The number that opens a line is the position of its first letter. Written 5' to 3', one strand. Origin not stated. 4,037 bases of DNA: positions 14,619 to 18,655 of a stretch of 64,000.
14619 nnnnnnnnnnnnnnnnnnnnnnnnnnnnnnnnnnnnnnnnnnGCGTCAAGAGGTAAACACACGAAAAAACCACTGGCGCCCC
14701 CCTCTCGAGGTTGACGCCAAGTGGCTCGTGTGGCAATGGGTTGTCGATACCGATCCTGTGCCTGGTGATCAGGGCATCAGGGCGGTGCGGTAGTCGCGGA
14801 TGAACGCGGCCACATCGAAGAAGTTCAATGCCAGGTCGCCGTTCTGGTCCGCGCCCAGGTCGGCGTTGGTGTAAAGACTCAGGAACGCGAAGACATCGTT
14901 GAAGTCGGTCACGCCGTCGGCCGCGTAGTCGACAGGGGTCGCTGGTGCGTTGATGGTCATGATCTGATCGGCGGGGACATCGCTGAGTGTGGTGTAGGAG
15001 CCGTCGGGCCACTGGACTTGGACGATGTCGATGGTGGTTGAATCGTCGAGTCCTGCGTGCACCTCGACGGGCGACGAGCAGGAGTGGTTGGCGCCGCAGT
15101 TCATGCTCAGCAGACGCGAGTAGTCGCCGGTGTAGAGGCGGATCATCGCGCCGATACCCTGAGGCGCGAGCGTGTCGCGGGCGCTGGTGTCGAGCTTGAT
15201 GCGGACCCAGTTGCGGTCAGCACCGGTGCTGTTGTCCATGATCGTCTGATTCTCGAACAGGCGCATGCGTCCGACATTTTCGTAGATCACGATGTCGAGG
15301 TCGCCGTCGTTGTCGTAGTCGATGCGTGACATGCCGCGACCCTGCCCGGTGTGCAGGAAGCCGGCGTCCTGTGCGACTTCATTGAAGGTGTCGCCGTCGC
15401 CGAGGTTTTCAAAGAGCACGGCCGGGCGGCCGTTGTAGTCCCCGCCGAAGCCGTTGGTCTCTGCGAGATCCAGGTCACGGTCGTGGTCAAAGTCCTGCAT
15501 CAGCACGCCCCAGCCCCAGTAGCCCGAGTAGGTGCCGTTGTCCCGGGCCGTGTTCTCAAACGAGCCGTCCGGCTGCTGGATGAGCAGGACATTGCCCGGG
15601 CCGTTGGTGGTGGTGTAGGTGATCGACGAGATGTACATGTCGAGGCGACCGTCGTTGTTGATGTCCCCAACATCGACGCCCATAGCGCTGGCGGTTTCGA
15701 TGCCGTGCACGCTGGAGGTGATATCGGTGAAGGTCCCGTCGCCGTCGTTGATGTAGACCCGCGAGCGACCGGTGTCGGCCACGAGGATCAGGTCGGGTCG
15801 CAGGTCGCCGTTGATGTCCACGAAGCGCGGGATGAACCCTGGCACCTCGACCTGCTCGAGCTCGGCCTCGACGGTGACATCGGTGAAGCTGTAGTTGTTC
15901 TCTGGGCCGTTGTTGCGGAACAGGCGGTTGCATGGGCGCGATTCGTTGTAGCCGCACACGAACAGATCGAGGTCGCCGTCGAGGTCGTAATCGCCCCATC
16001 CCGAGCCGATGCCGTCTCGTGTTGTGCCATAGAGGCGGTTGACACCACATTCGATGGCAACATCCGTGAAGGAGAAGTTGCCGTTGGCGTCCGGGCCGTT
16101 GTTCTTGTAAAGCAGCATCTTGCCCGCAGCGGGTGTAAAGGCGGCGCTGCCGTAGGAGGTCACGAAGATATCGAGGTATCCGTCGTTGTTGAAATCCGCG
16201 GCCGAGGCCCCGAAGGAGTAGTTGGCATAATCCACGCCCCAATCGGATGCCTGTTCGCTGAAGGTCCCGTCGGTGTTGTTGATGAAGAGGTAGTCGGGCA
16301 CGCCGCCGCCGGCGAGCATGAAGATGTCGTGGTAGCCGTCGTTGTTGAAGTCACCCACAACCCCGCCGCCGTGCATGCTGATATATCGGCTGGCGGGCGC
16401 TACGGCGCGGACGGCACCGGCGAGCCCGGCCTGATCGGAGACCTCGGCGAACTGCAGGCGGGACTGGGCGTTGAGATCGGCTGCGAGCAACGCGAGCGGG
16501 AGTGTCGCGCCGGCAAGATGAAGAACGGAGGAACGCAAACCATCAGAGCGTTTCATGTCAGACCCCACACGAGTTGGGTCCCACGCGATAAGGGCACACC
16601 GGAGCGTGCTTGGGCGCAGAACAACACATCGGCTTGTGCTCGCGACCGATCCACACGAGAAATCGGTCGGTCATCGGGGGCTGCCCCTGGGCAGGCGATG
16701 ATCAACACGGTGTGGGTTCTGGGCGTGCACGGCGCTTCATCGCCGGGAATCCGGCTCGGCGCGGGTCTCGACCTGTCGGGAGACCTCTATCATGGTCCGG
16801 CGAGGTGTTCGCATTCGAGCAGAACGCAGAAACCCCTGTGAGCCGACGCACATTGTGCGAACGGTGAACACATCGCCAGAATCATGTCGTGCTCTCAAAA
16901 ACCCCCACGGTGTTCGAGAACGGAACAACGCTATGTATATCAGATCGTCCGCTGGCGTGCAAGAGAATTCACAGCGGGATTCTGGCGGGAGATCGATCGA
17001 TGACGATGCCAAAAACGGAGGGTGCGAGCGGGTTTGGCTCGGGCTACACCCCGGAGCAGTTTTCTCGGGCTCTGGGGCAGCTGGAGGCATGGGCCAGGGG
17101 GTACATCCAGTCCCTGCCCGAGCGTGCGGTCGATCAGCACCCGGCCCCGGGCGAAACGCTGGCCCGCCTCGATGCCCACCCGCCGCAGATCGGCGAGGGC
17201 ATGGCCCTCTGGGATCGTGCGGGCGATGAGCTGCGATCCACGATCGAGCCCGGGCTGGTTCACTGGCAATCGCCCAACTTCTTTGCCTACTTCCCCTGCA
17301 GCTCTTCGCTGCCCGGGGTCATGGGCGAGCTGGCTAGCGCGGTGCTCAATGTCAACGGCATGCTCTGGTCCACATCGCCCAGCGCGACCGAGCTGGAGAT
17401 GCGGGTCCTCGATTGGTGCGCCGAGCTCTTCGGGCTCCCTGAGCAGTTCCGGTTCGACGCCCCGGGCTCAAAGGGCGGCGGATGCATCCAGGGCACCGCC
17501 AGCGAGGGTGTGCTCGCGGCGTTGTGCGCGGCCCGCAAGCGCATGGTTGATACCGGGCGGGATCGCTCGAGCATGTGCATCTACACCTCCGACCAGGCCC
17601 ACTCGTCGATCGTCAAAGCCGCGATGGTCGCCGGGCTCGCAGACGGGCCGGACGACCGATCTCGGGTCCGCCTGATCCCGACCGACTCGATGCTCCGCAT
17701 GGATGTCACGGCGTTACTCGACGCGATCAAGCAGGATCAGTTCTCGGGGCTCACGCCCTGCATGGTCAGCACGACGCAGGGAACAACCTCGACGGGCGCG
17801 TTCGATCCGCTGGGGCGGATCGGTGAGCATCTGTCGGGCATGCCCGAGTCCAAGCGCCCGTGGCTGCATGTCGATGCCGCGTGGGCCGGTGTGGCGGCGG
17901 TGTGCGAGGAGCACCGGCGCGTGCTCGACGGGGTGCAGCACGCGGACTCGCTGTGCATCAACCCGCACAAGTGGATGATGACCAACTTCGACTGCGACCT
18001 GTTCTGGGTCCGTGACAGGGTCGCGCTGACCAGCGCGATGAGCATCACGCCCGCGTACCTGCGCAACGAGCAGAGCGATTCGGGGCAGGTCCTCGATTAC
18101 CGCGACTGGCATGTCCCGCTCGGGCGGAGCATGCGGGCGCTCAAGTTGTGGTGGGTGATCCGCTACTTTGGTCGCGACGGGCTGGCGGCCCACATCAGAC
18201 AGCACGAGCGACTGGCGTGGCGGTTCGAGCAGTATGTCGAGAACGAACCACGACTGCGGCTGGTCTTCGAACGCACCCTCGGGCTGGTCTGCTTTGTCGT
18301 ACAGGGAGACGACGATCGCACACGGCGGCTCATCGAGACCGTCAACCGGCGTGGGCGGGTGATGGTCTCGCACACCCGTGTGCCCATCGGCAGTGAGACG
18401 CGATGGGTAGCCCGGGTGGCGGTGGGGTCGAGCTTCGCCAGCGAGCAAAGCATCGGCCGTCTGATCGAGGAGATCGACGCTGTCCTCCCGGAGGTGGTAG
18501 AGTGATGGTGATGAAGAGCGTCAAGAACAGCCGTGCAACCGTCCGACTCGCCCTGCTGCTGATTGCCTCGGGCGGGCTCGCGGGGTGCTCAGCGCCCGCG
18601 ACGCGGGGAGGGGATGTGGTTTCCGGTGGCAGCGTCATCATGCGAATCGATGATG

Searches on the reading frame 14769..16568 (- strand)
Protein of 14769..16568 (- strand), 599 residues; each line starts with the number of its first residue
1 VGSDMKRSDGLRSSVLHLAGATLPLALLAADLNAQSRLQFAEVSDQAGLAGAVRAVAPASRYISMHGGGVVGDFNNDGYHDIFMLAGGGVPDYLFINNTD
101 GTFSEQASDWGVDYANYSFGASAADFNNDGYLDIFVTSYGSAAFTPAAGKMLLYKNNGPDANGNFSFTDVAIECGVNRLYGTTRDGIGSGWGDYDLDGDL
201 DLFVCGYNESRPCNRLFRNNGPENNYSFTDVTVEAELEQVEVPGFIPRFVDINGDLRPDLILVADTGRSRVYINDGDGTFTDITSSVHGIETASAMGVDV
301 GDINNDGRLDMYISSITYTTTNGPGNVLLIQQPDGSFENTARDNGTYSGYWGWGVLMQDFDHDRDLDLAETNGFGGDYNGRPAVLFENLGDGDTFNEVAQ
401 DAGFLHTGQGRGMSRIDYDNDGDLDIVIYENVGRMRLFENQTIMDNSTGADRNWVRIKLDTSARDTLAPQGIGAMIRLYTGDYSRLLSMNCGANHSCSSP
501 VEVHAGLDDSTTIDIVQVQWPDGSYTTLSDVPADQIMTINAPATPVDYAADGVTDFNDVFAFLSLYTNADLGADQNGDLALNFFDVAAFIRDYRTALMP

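Call 35: search_protein_families(library=pfam, max_evalue=0.0001, proteins=[window:14769-16568:-])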
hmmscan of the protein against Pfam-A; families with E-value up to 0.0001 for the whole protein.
window:14769-16568:- (599 aa): 3 families
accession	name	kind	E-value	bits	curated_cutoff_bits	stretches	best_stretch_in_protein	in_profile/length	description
PF13517.12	FG-GAP_3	-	2.1e-38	131.1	26.9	3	251-312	1-60/61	FG-GAP-like repeat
PF07593.17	UnbV_ASPIC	-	8.2e-15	54.9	23.4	1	471-537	1-67/68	ASPIC and UnbV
PF01839.29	FG-GAP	-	9.5e-13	48.2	22.1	0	121-141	5-25/37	FG-GAP repeat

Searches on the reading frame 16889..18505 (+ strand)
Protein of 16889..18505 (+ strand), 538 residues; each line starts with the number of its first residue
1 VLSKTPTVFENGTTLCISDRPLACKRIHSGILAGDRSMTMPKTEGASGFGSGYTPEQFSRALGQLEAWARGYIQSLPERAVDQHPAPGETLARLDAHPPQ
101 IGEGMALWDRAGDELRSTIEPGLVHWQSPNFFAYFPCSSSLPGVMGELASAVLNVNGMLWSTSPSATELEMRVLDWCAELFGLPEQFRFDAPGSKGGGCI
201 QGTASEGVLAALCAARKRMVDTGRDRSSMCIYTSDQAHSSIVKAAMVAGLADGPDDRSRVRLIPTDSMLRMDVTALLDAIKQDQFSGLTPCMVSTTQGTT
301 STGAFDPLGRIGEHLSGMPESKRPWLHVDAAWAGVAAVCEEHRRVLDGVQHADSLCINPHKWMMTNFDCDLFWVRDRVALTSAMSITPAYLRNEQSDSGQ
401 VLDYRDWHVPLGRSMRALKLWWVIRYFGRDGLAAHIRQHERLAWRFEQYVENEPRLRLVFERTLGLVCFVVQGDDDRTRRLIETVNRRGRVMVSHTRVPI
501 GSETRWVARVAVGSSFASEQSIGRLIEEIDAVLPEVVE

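Call 35: search_protein_families(library=pfam, max_evalue=0.0001, proteins=[window:16889-18505:+])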
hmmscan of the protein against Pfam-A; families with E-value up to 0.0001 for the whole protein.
window:16889-18505:+ (538 aa): 1 family
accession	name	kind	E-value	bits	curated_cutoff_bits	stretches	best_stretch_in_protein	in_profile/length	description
PF00282.25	Pyridoxal_deC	-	8.9e-98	327.9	27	1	94-470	8-373/375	Pyridoxal-dependent decarboxylase conserved domain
